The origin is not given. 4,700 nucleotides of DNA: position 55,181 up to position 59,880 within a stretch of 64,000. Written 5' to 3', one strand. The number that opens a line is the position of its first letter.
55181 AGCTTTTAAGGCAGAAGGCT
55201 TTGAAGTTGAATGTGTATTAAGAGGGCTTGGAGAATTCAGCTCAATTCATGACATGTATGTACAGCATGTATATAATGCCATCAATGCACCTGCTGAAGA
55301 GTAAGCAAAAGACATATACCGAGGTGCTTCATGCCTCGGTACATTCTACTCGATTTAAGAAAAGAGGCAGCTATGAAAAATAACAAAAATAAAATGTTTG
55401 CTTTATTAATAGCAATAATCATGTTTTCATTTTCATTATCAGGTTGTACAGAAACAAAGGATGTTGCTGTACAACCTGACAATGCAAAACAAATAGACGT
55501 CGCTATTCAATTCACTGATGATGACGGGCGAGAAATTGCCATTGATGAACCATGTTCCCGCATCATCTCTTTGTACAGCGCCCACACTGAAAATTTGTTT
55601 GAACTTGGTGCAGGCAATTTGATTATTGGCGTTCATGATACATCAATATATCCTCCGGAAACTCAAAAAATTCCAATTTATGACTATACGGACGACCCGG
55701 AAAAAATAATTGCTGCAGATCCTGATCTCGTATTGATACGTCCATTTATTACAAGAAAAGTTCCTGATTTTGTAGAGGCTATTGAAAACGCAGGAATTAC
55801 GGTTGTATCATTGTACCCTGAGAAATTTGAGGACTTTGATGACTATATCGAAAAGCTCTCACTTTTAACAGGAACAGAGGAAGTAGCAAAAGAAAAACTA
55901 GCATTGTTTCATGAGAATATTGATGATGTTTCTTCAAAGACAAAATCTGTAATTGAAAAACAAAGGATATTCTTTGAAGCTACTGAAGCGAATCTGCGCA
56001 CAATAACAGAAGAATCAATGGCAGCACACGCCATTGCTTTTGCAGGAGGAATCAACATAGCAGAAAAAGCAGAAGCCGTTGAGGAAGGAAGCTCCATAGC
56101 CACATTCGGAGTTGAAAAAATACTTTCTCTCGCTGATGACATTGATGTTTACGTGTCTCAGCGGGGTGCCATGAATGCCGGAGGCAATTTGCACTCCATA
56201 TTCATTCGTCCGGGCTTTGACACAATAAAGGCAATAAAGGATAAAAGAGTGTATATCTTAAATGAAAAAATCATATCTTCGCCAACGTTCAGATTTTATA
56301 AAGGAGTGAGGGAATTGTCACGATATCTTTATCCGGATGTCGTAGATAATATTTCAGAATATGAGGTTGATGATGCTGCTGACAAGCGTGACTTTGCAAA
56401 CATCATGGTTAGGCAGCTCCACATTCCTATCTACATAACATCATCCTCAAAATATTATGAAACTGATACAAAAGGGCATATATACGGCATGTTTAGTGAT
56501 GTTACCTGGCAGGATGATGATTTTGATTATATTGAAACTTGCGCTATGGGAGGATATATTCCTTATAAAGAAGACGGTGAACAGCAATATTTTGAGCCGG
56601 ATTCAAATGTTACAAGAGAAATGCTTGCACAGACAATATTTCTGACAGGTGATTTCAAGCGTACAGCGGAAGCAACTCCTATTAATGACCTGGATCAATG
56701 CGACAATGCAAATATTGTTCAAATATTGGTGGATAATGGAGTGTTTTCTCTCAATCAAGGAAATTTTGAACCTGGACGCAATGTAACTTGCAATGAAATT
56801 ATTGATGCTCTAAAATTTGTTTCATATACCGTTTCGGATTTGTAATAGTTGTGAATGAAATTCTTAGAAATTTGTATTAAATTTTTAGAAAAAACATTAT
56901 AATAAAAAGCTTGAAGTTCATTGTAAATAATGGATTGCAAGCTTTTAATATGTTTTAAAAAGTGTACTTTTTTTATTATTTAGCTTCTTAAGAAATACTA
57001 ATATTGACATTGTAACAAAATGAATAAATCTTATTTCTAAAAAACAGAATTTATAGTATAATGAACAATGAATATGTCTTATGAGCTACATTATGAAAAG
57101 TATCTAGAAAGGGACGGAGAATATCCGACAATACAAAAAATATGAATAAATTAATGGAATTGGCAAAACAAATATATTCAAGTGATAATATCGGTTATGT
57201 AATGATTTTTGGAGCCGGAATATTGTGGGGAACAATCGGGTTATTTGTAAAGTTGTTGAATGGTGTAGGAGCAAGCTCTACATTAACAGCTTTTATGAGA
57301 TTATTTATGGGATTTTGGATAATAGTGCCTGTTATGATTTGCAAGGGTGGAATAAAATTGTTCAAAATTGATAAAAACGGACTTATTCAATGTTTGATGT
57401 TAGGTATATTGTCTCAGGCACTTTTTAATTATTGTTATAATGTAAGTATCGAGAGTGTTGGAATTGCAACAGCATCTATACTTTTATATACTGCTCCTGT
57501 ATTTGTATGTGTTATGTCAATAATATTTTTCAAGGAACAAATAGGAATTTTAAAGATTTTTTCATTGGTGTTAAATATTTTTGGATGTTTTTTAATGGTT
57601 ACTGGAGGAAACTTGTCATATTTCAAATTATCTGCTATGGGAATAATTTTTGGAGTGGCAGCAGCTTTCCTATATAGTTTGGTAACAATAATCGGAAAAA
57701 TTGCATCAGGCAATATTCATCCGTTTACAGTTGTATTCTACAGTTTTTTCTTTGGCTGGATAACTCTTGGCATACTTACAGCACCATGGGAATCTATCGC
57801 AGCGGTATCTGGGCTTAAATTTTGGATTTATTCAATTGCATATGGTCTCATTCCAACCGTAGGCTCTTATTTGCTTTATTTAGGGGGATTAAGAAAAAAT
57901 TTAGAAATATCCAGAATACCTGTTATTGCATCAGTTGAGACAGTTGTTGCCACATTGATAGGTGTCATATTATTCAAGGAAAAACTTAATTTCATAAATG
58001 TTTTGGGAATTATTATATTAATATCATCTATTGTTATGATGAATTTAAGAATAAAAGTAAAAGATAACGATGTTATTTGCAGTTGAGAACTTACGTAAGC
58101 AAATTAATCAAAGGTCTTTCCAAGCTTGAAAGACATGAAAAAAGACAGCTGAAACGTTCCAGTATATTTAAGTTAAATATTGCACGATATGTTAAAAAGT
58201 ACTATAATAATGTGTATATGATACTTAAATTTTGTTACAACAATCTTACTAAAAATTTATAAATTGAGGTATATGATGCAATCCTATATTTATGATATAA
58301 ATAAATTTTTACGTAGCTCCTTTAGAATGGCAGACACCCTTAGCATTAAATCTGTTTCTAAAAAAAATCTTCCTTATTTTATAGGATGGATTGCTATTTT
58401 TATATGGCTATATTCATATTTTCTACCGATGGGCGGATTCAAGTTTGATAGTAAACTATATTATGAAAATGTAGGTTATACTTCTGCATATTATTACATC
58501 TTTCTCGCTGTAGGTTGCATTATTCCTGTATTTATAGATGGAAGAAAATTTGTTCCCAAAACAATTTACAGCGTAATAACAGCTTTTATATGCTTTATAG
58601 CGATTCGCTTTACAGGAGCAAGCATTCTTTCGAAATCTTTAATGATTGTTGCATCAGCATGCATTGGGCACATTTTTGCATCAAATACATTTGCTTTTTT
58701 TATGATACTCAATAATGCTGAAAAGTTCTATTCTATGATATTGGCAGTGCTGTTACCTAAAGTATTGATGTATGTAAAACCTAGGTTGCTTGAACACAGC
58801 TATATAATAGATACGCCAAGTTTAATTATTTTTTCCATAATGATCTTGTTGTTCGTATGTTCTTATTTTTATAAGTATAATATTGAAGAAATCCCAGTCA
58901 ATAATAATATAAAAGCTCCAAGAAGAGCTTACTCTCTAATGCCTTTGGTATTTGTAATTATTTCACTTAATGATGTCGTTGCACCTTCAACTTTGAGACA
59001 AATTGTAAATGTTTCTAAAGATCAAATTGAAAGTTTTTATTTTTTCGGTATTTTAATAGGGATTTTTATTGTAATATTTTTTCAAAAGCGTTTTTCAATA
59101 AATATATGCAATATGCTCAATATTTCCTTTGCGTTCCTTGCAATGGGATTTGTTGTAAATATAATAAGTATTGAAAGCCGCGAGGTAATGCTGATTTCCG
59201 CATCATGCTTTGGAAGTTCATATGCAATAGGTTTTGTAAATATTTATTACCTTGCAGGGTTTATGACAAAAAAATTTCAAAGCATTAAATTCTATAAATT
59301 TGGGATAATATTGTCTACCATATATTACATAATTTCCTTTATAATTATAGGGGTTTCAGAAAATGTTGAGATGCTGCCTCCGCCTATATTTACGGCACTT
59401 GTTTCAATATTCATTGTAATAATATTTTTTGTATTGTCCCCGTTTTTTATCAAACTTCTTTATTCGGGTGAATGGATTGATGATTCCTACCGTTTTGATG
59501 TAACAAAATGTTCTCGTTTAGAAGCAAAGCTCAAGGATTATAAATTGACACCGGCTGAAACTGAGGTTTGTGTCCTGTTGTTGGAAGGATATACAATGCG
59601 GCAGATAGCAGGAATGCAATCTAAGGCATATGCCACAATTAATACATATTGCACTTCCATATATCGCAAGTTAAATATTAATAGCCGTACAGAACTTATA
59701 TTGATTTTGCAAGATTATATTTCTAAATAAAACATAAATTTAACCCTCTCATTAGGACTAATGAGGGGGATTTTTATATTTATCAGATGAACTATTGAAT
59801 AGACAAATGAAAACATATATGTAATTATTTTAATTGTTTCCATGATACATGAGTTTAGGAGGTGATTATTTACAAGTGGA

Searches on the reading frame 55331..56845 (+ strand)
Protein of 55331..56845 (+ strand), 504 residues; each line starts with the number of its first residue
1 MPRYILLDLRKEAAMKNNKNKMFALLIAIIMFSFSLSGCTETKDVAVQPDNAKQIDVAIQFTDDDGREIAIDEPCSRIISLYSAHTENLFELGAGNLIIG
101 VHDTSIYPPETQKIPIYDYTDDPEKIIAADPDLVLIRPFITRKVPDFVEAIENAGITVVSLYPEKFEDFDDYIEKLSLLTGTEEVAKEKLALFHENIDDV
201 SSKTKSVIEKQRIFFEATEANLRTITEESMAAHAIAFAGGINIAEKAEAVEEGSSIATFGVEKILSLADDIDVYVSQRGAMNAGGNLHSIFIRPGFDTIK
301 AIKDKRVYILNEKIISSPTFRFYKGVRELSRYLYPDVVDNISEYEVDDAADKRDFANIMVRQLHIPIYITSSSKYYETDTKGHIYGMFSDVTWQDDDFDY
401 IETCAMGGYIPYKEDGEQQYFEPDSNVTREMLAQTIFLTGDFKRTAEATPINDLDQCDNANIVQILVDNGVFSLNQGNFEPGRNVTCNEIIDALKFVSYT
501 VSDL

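Call 15: search_protein_families(library=pfam, proteins=[window:55331-56845:+], max_evalue=0.001)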
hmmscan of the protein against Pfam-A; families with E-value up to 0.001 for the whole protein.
window:55331-56845:+ (504 aa): 2 families
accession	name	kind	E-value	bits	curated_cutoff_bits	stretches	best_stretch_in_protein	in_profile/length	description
PF01497.23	Peripla_BP_2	-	7.6e-14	52.1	27.5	1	78-312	1-233/235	Periplasmic binding protein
PF00395.25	SLH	-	7e-05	23.2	20.8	0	451-486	2-39/44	S-layer homology domain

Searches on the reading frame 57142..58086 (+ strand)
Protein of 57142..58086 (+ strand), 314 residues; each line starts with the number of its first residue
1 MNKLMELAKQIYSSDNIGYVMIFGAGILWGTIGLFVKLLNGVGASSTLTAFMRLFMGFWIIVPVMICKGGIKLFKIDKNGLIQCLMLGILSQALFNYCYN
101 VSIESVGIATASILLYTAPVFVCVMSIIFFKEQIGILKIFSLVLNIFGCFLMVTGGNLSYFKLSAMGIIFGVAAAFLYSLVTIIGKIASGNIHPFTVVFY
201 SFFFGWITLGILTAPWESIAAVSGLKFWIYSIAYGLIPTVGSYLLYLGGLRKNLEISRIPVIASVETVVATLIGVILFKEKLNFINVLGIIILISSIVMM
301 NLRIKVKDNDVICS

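Call 81: search_protein_families(library=pfam, proteins=[window:57142-58086:+], max_evalue=0.00001)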
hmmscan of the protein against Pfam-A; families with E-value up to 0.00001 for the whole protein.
window:57142-58086:+ (314 aa): 1 family
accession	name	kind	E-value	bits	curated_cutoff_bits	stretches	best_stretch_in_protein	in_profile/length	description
PF00892.27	EamA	-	3e-36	125.1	28.2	2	17-153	2-134/135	EamA-like transporter family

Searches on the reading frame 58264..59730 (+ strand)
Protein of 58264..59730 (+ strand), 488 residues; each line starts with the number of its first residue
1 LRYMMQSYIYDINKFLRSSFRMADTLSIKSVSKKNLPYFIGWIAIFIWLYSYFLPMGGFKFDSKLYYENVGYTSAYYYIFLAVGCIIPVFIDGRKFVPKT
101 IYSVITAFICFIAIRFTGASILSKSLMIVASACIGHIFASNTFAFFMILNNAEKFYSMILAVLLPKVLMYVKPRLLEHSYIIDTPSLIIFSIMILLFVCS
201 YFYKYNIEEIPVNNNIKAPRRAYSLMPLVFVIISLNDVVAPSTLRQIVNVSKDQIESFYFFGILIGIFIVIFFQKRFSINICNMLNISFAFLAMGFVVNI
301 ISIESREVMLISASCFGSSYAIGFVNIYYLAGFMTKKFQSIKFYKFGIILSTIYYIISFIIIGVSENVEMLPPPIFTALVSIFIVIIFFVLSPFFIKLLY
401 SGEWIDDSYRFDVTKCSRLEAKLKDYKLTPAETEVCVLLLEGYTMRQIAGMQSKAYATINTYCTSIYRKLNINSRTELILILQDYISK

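Call 81: search_protein_families(library=pfam, proteins=[window:58264-59730:+], max_evalue=0.00001)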
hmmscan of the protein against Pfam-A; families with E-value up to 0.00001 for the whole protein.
window:58264-59730:+ (488 aa): 1 family
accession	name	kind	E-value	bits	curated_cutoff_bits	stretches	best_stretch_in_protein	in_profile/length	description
PF00196.25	GerE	-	1.2e-08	34.9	23.5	1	428-481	3-56/57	Bacterial regulatory proteins, luxR family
